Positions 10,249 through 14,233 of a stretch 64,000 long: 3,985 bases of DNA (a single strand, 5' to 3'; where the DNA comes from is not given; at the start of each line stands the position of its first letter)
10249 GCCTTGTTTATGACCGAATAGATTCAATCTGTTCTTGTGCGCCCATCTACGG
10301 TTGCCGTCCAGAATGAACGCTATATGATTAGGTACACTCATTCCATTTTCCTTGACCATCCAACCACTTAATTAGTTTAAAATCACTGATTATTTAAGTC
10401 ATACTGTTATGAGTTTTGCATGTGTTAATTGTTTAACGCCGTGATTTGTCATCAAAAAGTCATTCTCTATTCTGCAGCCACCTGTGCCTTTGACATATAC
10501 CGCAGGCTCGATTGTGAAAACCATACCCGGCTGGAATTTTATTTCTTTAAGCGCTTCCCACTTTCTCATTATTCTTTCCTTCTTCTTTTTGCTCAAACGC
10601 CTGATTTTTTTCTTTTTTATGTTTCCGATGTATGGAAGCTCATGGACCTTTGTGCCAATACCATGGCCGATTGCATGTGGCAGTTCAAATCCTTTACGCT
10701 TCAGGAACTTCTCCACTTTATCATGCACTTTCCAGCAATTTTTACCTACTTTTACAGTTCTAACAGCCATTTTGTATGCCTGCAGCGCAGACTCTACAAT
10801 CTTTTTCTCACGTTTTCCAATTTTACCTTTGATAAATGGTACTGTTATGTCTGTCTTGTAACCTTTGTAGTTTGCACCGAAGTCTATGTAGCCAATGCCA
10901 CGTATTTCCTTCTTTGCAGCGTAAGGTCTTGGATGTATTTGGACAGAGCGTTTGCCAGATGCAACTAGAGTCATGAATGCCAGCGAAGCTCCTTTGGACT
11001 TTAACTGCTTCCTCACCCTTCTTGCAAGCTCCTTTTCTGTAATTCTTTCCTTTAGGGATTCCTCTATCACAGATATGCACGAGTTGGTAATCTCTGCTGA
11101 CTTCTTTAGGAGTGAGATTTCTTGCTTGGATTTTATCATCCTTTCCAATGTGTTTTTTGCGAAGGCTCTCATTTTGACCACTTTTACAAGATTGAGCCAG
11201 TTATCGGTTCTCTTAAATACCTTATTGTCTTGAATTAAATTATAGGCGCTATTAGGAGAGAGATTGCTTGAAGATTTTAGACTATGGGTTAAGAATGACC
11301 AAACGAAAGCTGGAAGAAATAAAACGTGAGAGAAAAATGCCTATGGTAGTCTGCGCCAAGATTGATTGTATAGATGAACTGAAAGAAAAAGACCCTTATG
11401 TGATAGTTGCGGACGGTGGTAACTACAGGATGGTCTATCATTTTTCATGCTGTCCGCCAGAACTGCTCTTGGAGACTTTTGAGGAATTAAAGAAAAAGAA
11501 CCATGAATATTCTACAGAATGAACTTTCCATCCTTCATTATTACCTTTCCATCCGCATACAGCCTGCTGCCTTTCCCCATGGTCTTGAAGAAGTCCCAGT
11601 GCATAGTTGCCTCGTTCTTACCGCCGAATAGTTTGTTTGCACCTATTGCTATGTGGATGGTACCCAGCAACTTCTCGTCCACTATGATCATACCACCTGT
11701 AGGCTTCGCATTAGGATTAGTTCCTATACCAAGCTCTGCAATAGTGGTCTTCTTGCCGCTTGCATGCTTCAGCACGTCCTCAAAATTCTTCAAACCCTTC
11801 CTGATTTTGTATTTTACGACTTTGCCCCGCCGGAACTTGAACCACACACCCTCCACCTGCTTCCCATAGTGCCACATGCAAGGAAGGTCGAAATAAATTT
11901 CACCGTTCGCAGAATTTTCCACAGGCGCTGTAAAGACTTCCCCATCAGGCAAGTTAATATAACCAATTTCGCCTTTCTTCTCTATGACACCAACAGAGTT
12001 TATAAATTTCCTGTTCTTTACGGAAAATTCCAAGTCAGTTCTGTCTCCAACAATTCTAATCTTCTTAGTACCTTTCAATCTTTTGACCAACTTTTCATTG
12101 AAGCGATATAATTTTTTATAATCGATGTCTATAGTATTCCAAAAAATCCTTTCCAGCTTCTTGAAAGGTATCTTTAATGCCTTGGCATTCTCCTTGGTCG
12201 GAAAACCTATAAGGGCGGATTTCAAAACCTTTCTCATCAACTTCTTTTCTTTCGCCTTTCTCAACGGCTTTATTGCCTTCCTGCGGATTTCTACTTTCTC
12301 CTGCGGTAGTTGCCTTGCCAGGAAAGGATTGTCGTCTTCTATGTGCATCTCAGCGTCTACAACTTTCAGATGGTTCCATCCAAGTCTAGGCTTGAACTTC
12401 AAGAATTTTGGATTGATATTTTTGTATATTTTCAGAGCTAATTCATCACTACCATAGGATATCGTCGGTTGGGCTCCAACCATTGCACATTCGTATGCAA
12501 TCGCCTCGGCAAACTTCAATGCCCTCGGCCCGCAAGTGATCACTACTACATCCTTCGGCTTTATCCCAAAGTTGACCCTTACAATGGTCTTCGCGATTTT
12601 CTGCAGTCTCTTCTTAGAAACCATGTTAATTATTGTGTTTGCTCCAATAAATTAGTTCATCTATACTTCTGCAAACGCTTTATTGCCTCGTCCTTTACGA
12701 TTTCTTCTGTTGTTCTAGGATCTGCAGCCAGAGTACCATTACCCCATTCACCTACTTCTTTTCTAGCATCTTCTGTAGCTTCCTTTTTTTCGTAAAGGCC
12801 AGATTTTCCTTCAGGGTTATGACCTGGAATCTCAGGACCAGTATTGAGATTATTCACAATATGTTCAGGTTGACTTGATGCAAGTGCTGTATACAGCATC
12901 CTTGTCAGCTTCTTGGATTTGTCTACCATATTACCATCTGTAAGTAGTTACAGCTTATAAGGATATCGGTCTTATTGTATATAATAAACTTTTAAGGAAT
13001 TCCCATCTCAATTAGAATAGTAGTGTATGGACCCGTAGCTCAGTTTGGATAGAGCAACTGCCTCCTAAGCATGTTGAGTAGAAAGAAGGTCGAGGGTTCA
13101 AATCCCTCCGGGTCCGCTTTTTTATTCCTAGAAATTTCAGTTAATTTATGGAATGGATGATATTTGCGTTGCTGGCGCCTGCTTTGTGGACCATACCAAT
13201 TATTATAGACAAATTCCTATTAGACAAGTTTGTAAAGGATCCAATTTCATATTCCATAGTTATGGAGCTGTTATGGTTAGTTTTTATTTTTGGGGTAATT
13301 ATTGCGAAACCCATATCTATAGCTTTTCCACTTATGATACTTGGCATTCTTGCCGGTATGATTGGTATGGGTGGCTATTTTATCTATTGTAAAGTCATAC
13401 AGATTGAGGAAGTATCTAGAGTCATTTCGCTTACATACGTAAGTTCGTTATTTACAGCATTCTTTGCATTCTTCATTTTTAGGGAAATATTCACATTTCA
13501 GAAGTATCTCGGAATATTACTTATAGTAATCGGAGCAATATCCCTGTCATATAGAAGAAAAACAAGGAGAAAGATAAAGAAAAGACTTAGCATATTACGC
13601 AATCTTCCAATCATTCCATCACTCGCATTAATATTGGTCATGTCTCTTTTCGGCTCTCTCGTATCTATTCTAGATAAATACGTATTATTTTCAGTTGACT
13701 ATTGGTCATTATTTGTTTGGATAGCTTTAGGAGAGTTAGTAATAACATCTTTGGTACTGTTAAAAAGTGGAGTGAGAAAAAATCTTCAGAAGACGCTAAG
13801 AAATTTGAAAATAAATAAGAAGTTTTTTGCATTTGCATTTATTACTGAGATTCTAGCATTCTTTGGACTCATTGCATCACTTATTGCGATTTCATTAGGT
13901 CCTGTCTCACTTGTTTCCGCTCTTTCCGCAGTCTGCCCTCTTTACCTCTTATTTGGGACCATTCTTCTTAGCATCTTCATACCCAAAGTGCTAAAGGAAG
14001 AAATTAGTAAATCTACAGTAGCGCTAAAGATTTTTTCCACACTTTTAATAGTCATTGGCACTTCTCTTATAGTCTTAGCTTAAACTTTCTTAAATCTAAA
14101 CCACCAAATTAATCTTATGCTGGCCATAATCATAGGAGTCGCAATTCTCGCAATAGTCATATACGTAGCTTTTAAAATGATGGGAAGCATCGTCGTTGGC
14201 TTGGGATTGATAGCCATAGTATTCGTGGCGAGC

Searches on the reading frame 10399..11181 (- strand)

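Call 23: search_protein_families(library=pfam, proteins=[window:10399-11181:-], max_evalue=0.001)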
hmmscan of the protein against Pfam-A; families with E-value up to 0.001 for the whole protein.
window:10399-11181:- (260 aa): 1 family
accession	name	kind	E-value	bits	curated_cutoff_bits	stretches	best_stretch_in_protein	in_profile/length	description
PF00557.29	Peptidase_M24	-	7.7e-45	153.7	23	1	24-246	2-208/208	Metallopeptidase family M24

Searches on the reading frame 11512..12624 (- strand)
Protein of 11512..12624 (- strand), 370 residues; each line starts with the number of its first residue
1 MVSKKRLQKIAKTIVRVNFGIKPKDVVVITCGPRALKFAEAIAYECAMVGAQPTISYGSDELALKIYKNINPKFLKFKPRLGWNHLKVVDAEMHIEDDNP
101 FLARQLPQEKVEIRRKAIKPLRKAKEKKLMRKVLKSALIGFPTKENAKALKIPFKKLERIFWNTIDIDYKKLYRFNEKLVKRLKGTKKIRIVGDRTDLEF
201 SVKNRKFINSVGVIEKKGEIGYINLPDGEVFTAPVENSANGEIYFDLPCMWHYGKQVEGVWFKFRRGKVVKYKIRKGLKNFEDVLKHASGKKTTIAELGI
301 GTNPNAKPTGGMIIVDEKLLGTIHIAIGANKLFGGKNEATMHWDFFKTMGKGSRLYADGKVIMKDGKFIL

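Call 23: search_protein_families(library=pfam, proteins=[window:11512-12624:-], max_evalue=0.001)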
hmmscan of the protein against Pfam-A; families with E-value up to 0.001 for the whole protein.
window:11512-12624:- (370 aa): 1 family
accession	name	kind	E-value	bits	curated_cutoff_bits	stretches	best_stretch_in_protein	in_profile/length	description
PF02073.20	Peptidase_M29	-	2.3e-40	139.1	27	1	4-351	2-386/406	Thermophilic metalloprotease (M29)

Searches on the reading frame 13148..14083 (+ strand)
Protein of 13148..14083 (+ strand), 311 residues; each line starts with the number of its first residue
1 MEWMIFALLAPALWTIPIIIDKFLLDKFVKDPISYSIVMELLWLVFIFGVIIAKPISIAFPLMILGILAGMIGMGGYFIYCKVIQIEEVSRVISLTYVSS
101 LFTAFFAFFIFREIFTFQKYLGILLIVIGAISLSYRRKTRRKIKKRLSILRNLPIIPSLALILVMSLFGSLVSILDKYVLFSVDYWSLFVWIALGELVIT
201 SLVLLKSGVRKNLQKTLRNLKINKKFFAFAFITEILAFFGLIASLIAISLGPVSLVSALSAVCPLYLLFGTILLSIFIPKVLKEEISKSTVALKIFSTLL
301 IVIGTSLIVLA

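Call 23: search_protein_families(library=pfam, proteins=[window:13148-14083:+], max_evalue=0.001)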
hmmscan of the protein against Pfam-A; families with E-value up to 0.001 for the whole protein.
window:13148-14083:+ (311 aa): 1 family
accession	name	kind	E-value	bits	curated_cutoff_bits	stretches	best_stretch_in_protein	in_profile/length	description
PF00892.27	EamA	-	4.3e-10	40.4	28.2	1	3-134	3-134/135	EamA-like transporter family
